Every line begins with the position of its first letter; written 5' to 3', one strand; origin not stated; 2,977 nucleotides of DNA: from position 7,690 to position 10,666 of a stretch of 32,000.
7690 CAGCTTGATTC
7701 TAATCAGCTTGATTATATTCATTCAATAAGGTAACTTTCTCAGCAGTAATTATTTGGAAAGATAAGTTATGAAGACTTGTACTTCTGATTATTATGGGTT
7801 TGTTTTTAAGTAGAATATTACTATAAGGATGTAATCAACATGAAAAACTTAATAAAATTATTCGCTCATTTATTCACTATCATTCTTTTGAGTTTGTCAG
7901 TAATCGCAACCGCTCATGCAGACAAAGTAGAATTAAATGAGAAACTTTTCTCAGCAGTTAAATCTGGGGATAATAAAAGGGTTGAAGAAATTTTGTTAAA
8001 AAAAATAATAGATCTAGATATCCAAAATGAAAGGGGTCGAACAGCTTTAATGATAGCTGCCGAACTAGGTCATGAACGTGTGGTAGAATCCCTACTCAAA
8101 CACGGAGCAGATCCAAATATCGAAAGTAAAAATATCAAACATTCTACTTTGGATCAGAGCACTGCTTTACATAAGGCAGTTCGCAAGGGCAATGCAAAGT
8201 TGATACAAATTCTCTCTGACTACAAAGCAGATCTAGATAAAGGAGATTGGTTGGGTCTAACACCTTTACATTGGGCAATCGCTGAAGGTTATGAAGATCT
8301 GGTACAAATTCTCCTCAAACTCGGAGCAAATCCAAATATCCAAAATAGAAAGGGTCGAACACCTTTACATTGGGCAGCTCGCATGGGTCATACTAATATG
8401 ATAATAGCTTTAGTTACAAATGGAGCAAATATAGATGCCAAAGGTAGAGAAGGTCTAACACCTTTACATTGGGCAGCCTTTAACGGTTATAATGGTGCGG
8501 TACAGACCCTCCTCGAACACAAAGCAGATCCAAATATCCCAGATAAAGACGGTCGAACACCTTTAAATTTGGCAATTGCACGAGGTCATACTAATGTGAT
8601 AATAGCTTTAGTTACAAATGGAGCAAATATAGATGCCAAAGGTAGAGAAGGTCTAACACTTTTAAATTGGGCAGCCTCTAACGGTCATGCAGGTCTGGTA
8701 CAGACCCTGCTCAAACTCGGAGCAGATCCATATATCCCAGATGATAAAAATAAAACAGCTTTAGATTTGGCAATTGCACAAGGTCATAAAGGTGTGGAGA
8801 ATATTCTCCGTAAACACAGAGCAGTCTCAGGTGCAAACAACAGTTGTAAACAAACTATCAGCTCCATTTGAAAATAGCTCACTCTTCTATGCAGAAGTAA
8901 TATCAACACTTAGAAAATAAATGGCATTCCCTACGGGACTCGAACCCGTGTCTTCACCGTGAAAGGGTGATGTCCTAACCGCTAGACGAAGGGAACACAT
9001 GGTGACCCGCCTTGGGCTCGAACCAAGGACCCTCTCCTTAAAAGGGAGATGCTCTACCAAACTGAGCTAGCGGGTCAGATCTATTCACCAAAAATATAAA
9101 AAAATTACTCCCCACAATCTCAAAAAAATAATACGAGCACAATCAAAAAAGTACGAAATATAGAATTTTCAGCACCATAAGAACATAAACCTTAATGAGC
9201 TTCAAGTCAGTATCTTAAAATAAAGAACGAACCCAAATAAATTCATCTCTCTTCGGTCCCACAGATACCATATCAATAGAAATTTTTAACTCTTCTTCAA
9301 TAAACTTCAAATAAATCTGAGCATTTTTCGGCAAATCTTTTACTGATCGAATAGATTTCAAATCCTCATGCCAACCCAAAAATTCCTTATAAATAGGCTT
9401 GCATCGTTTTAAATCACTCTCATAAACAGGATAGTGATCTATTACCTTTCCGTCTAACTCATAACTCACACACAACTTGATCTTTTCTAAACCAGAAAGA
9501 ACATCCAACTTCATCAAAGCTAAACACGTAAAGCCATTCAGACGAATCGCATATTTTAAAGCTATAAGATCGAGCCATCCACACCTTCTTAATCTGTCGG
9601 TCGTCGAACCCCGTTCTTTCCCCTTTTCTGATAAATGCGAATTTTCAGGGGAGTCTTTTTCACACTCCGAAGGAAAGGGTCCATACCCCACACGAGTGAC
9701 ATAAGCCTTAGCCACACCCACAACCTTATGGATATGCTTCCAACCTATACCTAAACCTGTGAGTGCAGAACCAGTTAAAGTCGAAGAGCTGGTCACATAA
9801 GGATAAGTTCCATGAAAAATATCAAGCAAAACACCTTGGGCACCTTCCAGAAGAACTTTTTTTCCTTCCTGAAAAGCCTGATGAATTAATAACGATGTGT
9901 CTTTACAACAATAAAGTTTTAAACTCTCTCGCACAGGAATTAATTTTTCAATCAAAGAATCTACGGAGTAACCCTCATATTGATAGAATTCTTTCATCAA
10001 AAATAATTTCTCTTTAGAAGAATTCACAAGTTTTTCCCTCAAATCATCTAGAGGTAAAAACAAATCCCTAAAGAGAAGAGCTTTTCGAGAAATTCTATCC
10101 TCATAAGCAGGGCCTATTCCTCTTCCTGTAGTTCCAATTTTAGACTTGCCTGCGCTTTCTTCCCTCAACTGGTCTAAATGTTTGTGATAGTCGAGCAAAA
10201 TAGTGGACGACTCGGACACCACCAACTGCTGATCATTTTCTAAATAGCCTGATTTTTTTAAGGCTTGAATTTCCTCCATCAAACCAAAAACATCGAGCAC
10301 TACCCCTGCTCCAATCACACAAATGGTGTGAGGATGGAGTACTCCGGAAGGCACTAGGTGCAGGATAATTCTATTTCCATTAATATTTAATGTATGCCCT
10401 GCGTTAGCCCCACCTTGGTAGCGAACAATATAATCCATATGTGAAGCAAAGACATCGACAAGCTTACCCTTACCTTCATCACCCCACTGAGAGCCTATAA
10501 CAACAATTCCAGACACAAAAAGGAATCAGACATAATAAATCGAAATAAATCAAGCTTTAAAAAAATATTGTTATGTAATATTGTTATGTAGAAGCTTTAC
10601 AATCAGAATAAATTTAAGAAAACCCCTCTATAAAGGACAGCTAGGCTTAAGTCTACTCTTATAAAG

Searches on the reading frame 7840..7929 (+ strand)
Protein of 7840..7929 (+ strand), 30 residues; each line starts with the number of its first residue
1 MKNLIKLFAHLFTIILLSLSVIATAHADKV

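Call 79: search_protein_representatives(alignment_id=A5)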
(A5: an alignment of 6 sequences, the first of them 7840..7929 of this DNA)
Query: 6 sequences, 30 profile positions. Proteins with E-value up to 0.001 (for the whole library): 4; up to 1e-10: 1; up to 1e-30: 0. The best 4 are listed.
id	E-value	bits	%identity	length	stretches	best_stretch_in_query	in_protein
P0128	7.0e-14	67.3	-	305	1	1-30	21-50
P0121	9.4e-10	54.1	-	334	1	1-30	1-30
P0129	2.7e-08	49.4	-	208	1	1-30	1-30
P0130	4.4e-05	39.1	-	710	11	9-20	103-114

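Call 81: find_encoding_contigs(protein=P0129, flank=10000, max_places=6)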
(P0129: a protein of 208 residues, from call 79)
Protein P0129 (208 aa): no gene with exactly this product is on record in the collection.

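Call 94: search_protein_families(library=ncbifam, proteins=[P0129], max_evalue=1)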
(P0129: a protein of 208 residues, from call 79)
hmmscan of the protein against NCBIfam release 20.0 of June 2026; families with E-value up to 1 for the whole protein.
P0129 (208 aa): 10 families
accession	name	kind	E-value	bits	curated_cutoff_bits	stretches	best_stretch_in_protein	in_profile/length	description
NF043029.1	T4SS_AnkY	equivalog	2.6e-09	36.1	600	1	135-193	458-516/543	Dot/Icm T4SS effector AnkY/LegA9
NF043028.1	T4SS_AnkX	equivalog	8.7e-08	30.8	1400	2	108-146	392-429/938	Dot/Icm T4SS effector AnkN/AnkX/LegA8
NF043023.1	T4SS_AnkH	equivalog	4.3e-06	25.7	600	1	116-193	46-123/467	Dot/Icm T4SS effector AnkH/LegA3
NF043022.1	T4SS_AnkG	equivalog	6.3e-06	25.2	500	1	102-186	331-454/455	Dot/Icm T4SS effector AnkG/AnkZ/LegA7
NF041931.2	MzaA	equivalog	6.6e-06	25.2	800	1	107-190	8-90/726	MZA anti-phage system associated sigma-70 family RNA polymerase sigma factor MzaA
NF043021.1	T4SS_AnkF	equivalog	0.0014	17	1000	1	101-180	585-646/917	Dot/Icm T4SS effector AnkF/LegA14/Ceg31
TIGR00870.1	trp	subfamily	0.017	13.2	498.75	1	73-194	27-157/747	transient-receptor-potential calcium channel protein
NF043027.1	T4SS_AnkQ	equivalog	0.042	12.5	700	1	92-168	315-397/496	Dot/Icm T4SS effector AnkQ/LegA10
NF007214.0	PRK09636.1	subfamily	0.079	12.1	271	1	77-125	153-200/293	RNA polymerase sigma factor SigJ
NF051883.1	DnaARegInactHdaA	equivalog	0.082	12.5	300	1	127-185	34-93/229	DnaA regulatory inactivator HdaA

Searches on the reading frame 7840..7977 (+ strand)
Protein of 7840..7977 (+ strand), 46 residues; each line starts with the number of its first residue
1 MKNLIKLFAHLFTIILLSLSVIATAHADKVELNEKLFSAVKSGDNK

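Call 28: find_homologous_proteins(query=A3, max_evalue=10)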
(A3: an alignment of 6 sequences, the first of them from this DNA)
Query A3 (6 sequences): 13 candidates shared short words with the query, none scored E <= 10.

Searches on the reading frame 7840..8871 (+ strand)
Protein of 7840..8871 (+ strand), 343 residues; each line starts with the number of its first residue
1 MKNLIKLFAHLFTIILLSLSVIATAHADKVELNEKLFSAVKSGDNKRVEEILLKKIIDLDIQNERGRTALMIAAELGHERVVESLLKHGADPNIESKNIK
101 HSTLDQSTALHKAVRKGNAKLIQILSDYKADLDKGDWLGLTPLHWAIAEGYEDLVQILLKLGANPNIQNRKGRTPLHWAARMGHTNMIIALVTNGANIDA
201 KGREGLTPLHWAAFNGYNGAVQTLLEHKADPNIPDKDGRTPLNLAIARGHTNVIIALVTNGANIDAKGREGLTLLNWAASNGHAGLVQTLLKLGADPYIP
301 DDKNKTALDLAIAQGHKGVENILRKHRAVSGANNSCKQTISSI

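Call 9: search_protein_families(library=pfam, proteins=[window:7840-8871:+], max_evalue=0.01)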
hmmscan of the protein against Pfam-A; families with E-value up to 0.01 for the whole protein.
window:7840-8871:+ (343 aa): 7 families
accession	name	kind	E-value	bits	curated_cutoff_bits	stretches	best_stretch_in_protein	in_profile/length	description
PF12796.13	Ank_2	-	1.2e-66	221.7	27.3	5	154-235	12-90/90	Ankyrin repeats (3 copies)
PF00023.36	Ank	-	3.9e-63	206.2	21.1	6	139-170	2-33/33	Ankyrin repeat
PF13637.12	Ank_4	-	3.4e-53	176.9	22.7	6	143-191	1-49/50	Ankyrin repeats (many copies)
PF13606.12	Ank_3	-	1.6e-51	165.9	22.3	6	172-200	2-30/30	Ankyrin repeat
PF13857.12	Ank_5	-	2.9e-50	168.2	27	7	257-311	1-56/56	Ankyrin repeats (many copies)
PF24521.3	Ank_KRIT1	-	8.2e-14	52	80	1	34-128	20-107/149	KRIT1 ankyrin-repeats domain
PF23745.1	ANK_LRRK2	-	5.8e-06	26.6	27.5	0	244-325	37-114/130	LRRK2 ANK repeat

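Call 14: find_encoding_contigs(protein=window:7840-8871:+, flank=10000, max_places=4)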
Protein window:7840-8871:+ (343 aa): no gene with exactly this product is on record in the collection.

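Call 67: list_cluster_members(proteins=[window:7840-8871:+, window:1159-2163:+, window:2573-3151:+, window:23841-25310:-, window:25936-27693:-, window:11484-12839:+, window:12844-13773:+, window:18742-19554:+, window:20752-22173:+, window:22886-23851:+])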
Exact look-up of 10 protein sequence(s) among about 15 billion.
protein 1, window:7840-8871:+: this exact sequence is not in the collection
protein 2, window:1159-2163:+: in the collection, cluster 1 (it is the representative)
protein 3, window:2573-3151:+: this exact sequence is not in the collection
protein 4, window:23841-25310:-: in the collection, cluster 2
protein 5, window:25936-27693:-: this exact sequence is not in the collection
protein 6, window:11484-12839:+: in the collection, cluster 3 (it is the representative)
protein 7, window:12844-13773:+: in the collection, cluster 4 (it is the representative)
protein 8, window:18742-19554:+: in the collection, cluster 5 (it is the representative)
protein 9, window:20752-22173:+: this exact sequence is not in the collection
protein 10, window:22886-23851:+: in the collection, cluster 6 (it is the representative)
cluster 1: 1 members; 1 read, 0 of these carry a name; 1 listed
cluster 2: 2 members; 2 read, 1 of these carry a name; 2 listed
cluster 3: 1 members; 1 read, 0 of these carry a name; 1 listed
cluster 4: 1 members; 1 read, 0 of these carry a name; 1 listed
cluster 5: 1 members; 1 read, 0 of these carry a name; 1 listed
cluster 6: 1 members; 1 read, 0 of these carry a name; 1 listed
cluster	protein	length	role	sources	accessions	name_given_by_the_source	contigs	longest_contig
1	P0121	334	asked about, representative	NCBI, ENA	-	-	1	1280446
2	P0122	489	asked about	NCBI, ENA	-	-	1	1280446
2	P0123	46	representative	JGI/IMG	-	hypothetical protein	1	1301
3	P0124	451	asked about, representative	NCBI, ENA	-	-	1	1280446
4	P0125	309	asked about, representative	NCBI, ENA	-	-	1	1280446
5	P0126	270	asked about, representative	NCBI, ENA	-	-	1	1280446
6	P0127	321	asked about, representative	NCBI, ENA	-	-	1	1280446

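Call 69: find_encoding_contigs(protein=P0123, flank=5000)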
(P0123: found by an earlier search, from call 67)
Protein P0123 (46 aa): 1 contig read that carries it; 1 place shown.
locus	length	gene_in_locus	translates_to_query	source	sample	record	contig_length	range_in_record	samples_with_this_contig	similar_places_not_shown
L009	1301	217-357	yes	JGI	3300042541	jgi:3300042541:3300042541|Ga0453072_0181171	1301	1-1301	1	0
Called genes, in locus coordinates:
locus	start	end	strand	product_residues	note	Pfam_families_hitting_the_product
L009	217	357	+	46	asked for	-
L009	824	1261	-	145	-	-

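Call 94: search_protein_families(library=ncbifam, proteins=[window:7840-8871:+], max_evalue=1)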
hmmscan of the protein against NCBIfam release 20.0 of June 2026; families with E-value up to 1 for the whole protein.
window:7840-8871:+ (343 aa): 13 families
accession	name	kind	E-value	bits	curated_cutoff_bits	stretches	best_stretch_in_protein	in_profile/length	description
NF043029.1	T4SS_AnkY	equivalog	1.5e-39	135.9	600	4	170-245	456-531/543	Dot/Icm T4SS effector AnkY/LegA9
NF041931.2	MzaA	equivalog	1.5e-37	129.9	800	4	242-327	6-92/726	MZA anti-phage system associated sigma-70 family RNA polymerase sigma factor MzaA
NF043023.1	T4SS_AnkH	equivalog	1.2e-28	100.1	600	4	172-264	32-124/467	Dot/Icm T4SS effector AnkH/LegA3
NF043022.1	T4SS_AnkG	equivalog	1.2e-27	96.8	500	4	235-321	362-453/455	Dot/Icm T4SS effector AnkG/AnkZ/LegA7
NF043028.1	T4SS_AnkX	equivalog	1.6e-20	72.9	1400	1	31-264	547-788/938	Dot/Icm T4SS effector AnkN/AnkX/LegA8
NF043021.1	T4SS_AnkF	equivalog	8.4e-18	64.1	1000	4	106-165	585-645/917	Dot/Icm T4SS effector AnkF/LegA14/Ceg31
NF043027.1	T4SS_AnkQ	equivalog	2e-15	56.4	700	3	116-179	341-404/496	Dot/Icm T4SS effector AnkQ/LegA10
NF043019.1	T4SS_AnkC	equivalog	2.3e-14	53.1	450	4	26-133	90-194/459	Dot/Icm T4SS effector AnkC/LegA12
TIGR00870.1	trp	subfamily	1.4e-09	36.6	498.75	3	34-132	57-157/747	transient-receptor-potential calcium channel protein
NF043024.1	T4SS_AnkI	equivalog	1.6e-09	37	550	2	196-280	232-326/439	Dot/Icm T4SS effector AnkI/LegAS4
TIGR04111.1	BcepMu_gp16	hypoth_equivalog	0.0027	17.6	34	0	170-205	11-43/55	phage-associated protein, BcepMu gp16 family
NF043020.1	T4SS_AnkD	equivalog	0.003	16.5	500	0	146-203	61-112/426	Dot/Icm T4SS effector AnkD/LegA15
NF007214.0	PRK09636.1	subfamily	0.21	10.7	271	1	27-86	171-228/293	RNA polymerase sigma factor SigJ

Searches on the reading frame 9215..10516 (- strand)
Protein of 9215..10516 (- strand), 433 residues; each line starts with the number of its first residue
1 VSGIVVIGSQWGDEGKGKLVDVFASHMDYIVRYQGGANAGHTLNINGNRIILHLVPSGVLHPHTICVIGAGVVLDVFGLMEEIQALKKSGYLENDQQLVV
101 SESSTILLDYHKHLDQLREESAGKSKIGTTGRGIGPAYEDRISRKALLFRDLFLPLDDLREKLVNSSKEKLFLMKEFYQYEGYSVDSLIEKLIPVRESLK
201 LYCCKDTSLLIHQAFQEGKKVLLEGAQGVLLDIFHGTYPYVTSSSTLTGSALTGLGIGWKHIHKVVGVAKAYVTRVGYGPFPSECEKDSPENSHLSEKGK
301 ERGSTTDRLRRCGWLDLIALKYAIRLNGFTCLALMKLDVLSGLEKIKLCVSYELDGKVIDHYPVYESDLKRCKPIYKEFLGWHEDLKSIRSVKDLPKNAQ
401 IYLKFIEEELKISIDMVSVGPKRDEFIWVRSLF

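Call 29: find_homologous_proteins(query=window:9215-10516:-, max_evalue=1e-30)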
Query window:9215-10516:- (433 aa): 8000 proteins with E <= 1e-30 among 8000 candidates; the best 120 are listed.
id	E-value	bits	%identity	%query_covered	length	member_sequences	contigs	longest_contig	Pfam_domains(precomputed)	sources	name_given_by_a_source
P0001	1.0e-290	982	100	100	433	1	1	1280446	PF00709.28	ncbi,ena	-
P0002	9.2e-245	830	83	100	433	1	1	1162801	PF00709.28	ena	-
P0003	1.9e-238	810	80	99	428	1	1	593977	PF00709.28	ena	-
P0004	2.7e-234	796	79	100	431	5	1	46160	PF00709.28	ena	-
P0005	6.1e-186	637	64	100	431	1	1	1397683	PF00709.28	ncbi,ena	-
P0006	8.6e-184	630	64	100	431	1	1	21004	PF00709.28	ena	-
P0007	4.3e-183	627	63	99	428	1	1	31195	PF00709.28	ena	-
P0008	5.3e-183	627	63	100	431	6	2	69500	PF00709.28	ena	-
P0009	5.8e-183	627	64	99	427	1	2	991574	PF00709.28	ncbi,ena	-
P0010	2.8e-181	621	63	100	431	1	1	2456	PF00709.28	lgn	-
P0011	1.6e-180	619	64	99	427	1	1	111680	PF00709.28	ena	-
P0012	2.1e-180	618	63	100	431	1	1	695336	PF00709.28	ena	-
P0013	1.0e-178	613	64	100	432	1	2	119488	PF00709.28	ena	-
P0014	1.4e-177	609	62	100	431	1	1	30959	PF00709.28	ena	-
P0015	8.0e-176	603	62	100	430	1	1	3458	PF00709.28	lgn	-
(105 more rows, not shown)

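Call 30: find_encoding_contigs(protein=P0001, flank=10000, max_places=4)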
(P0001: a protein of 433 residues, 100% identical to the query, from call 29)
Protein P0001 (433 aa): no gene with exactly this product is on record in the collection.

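Call 31: find_encoding_contigs(protein=P0002, flank=10000, max_places=4)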
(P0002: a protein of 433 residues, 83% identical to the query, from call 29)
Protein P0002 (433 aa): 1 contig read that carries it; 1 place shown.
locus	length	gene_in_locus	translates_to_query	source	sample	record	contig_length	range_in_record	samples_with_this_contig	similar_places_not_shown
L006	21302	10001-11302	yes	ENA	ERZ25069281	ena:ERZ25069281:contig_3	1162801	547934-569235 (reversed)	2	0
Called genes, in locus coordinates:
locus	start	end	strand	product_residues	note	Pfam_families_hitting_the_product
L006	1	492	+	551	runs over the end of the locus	PF00496:SBP_bac_5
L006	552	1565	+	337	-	PF19300:BPD_transp_1_N (weak), PF00528:BPD_transp_1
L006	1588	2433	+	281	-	PF00528:BPD_transp_1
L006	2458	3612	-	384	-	PF13173:AAA_14, PF13635:DUF4143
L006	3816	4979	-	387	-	PF13173:AAA_14, PF24389:ORC-CDC6-like (faint), PF13635:DUF4143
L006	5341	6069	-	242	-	PF07963:N_methyl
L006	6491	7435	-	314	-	PF00152:tRNA-synt_2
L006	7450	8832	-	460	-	PF03486:HI0933_like (faint), PF07992:Pyr_redox_2, PF12831:FAD_oxidored, PF13738:Pyr_redox_3, PF00070:Pyr_redox, PF02852:Pyr_redox_dim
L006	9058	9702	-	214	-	-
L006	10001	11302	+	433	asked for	PF00709:Adenylsucc_synt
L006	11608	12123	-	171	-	-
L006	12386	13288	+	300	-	PF08238:Sel1 (weak), PF23310:TPR_27 (faint), PF25060:ARM_TT21_2nd (faint), PF08238:Sel1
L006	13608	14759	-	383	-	PF02086:MethyltransfD12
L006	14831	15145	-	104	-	-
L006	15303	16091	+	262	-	PF00753:Lactamase_B, PF16123:HAGH_C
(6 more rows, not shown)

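Call 34: find_encoding_contigs(protein=P0003, flank=10000, max_places=3)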
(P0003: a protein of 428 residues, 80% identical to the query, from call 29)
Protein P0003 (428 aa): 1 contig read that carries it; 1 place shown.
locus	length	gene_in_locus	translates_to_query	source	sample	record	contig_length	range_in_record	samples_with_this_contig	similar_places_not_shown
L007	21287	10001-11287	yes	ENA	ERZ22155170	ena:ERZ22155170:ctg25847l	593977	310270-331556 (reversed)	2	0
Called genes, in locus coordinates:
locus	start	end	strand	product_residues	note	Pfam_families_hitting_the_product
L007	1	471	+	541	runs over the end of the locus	PF00496:SBP_bac_5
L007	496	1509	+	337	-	PF19300:BPD_transp_1_N, PF00528:BPD_transp_1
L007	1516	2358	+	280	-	PF00528:BPD_transp_1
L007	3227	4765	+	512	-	-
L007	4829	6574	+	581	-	PF25827:TVHS-like (faint), PF14882:INT_rpt (faint)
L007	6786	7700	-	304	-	PF00152:tRNA-synt_2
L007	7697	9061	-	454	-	PF07992:Pyr_redox_2, PF12831:FAD_oxidored (weak), PF13738:Pyr_redox_3, PF00070:Pyr_redox, PF02852:Pyr_redox_dim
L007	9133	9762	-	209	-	-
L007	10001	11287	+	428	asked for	PF00709:Adenylsucc_synt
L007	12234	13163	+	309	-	PF13338:AbiEi_4 (weak)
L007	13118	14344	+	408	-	PF08843:AbiEii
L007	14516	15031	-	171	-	-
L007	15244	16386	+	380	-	PF12796:Ank_2 (weak)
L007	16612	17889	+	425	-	PF12796:Ank_2 (weak), PF00023:Ank (faint)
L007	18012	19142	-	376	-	PF02086:MethyltransfD12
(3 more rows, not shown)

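Call 35: find_encoding_contigs(protein=P0004, flank=10000, max_places=3)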
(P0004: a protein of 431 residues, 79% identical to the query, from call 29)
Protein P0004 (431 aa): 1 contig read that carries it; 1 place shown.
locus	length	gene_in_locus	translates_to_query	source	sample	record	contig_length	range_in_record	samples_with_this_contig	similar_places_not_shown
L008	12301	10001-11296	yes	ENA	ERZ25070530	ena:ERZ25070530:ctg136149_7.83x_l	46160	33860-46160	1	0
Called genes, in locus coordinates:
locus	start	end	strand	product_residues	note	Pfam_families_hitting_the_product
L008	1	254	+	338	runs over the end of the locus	PF08238:Sel1 (faint), PF23310:TPR_27 (faint)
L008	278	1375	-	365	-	PF00970:FAD_binding_6, PF00175:NAD_binding_1, PF08030:NAD_binding_6 (weak), PF00111:Fer2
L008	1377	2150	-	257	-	PF01678:DAP_epimerase, PF26317:CntK_N (weak), PF01678:DAP_epimerase (weak)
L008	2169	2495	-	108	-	-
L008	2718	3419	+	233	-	PF03167:UDG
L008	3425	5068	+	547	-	PF00496:SBP_bac_5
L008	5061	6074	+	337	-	PF19300:BPD_transp_1_N, PF00528:BPD_transp_1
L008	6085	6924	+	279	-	PF00528:BPD_transp_1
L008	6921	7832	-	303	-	PF00152:tRNA-synt_2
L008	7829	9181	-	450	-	PF03486:HI0933_like (faint), PF07992:Pyr_redox_2, PF12831:FAD_oxidored (weak), PF13738:Pyr_redox_3, PF00070:Pyr_redox, PF02852:Pyr_redox_dim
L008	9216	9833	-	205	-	-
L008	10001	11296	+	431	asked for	PF00709:Adenylsucc_synt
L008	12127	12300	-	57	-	?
